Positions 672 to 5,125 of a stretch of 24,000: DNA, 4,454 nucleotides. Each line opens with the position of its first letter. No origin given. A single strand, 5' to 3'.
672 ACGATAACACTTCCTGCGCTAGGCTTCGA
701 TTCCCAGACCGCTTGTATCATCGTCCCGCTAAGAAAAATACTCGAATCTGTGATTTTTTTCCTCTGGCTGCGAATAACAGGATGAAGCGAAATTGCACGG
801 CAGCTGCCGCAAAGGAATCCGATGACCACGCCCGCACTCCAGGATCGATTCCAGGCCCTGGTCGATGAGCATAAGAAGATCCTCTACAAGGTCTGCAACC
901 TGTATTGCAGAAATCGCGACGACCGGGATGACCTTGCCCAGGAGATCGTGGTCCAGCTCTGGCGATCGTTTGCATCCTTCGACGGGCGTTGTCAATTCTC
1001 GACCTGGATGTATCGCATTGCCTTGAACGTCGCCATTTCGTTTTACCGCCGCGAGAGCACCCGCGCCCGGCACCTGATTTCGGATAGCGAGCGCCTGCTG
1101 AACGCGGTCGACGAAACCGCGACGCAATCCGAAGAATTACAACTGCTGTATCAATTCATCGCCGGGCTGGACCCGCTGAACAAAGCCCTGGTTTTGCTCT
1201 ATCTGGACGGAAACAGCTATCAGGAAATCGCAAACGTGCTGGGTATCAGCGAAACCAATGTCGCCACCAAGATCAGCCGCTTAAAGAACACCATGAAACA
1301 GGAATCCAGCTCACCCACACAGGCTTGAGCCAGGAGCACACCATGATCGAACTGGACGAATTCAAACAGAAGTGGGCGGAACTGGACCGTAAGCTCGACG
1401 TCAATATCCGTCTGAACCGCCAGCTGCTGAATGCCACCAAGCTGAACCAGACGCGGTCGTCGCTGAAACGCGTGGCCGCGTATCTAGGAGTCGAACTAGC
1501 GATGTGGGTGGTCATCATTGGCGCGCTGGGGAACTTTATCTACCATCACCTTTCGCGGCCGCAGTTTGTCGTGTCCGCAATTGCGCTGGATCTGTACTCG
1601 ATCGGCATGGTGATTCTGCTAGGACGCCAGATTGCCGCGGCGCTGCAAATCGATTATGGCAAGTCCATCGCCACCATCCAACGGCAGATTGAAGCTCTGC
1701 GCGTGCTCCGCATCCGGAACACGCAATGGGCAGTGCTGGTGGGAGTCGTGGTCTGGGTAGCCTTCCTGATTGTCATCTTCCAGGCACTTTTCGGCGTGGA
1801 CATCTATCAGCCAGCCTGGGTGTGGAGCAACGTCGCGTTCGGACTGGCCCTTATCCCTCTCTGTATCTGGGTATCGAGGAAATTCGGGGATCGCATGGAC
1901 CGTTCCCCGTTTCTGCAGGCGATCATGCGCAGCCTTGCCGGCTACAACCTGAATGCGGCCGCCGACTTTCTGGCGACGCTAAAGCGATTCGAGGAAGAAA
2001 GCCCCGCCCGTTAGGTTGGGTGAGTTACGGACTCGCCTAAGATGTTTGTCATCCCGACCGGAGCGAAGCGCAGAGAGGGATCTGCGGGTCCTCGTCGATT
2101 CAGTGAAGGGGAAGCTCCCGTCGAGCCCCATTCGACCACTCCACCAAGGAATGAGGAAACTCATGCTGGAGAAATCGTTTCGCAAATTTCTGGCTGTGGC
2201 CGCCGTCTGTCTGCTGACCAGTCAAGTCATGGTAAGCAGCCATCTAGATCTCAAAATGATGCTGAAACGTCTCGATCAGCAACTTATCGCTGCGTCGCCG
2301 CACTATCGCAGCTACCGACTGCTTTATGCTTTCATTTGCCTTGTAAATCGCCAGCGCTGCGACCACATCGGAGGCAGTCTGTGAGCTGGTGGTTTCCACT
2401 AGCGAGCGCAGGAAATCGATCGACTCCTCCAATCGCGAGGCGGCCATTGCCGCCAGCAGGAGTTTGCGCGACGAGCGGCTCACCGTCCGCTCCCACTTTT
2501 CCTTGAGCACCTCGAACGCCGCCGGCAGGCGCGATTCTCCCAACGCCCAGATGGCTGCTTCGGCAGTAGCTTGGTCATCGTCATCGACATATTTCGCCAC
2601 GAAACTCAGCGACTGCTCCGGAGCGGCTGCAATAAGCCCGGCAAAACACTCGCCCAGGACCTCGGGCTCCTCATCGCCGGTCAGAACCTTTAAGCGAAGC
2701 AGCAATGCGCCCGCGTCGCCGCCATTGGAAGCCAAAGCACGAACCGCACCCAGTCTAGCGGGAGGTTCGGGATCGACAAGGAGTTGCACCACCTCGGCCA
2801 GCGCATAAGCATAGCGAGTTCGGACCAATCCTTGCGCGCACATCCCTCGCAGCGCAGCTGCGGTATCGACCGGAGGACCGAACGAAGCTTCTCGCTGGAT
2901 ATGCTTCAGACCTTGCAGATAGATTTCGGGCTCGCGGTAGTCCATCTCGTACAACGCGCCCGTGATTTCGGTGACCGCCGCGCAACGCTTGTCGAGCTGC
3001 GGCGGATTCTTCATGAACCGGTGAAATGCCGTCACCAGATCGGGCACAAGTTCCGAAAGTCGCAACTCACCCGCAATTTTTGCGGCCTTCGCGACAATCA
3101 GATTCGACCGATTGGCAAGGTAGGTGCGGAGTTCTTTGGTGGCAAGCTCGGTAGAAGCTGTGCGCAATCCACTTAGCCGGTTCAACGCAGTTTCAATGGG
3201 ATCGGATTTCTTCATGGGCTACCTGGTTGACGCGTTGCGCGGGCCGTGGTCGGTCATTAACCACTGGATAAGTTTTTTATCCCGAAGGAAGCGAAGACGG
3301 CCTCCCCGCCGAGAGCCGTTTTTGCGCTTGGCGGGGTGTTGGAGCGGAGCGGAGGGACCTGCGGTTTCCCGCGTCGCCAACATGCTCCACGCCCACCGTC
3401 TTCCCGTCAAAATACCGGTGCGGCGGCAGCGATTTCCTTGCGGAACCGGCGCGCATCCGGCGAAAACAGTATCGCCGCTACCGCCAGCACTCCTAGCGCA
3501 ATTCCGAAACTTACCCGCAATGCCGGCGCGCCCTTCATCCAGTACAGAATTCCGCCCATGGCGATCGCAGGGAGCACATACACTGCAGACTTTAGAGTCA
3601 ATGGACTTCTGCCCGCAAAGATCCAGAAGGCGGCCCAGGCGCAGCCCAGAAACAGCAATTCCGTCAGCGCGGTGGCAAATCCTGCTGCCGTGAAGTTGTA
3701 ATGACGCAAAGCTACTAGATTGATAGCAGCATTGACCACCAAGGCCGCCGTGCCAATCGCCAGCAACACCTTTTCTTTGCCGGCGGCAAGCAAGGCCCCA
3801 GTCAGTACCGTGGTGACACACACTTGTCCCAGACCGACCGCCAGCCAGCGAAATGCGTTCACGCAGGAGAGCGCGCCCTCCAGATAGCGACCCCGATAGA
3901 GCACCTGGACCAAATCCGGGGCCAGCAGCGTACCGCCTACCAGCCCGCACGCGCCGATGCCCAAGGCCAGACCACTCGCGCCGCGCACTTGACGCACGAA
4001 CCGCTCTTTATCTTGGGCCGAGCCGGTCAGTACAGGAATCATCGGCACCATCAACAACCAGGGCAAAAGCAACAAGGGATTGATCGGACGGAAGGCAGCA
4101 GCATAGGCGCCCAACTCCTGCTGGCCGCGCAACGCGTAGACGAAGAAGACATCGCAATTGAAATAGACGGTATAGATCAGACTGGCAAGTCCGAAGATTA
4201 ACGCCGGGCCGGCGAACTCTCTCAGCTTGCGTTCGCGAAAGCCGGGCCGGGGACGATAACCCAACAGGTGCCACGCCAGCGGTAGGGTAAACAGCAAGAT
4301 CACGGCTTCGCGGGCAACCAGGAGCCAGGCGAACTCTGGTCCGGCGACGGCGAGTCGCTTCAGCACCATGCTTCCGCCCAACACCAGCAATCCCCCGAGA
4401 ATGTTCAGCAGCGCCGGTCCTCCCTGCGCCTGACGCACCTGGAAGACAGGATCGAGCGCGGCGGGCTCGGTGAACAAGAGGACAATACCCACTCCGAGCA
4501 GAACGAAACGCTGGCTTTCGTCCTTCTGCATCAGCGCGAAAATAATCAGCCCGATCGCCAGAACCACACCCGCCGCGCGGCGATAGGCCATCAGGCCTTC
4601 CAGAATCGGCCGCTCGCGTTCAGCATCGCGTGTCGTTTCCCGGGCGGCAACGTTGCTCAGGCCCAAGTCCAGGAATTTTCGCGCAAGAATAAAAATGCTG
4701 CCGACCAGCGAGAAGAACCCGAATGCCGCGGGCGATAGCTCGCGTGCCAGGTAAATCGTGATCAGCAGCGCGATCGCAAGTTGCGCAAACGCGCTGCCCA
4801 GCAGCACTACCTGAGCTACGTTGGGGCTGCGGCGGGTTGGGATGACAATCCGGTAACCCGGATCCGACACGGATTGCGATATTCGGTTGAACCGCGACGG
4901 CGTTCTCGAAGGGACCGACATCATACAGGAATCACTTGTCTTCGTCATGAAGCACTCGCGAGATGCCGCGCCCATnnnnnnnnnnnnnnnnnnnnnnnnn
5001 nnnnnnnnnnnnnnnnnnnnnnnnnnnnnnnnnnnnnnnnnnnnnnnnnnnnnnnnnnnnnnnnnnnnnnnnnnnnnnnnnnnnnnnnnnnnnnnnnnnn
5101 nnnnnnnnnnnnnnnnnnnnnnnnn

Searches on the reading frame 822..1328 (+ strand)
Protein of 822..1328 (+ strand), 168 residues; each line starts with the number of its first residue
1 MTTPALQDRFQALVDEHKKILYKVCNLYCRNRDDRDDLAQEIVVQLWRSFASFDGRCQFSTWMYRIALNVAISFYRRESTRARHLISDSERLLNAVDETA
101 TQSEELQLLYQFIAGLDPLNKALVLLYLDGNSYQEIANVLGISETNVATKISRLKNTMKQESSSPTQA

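Call 75: search_protein_families(library=pfam, proteins=[window:822-1328:+], max_evalue=0.001)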
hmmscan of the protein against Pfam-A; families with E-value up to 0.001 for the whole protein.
window:822-1328:+ (168 aa): 3 families
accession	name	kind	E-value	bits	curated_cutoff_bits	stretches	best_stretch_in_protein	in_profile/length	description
PF04542.20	Sigma70_r2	-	5.9e-16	58.5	24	1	13-79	1-69/71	Sigma-70 region 2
PF08281.18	Sigma70_r4_2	-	1.7e-10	40.8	25.7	1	107-155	2-51/54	Sigma-70, region 4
PF00196.25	GerE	-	0.00074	19.5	23.5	0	127-162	14-49/57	Bacterial regulatory proteins, luxR family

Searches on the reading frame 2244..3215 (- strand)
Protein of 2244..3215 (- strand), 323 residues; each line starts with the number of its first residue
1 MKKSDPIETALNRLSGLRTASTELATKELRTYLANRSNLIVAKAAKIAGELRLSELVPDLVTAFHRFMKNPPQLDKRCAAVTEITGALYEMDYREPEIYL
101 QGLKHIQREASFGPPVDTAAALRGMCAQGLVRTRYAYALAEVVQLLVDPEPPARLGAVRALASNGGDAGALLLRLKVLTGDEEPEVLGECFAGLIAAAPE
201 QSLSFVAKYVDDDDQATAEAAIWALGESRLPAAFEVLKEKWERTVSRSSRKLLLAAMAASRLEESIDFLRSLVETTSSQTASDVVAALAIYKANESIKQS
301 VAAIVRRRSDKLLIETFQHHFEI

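Call 75: search_protein_families(library=pfam, proteins=[window:2244-3215:-], max_evalue=0.001)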
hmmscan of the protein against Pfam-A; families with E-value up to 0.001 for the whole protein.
window:2244-3215:- (323 aa): 1 family
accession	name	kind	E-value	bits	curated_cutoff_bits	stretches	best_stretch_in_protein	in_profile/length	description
PF13646.12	HEAT_2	-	3.6e-15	56.4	27.7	2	175-239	5-69/88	HEAT repeats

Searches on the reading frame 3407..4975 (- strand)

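Call 75: search_protein_families(library=pfam, proteins=[window:3407-4975:-], max_evalue=0.001)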
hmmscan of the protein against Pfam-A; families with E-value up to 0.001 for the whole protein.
window:3407-4975:- (522 aa): 3 families
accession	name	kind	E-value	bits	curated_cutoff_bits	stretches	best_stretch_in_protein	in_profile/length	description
PF01943.22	Polysacc_synt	-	4.3e-10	39.9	28.2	1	57-299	7-252/274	Polysaccharide biosynthesis protein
PF13440.11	Polysacc_synt_3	-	7.7e-10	38.9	23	1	76-360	2-284/293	Polysaccharide biosynthesis protein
PF03023.19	MurJ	-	1.1e-07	31.2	27.4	1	227-482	172-434/451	Lipid II flippase MurJ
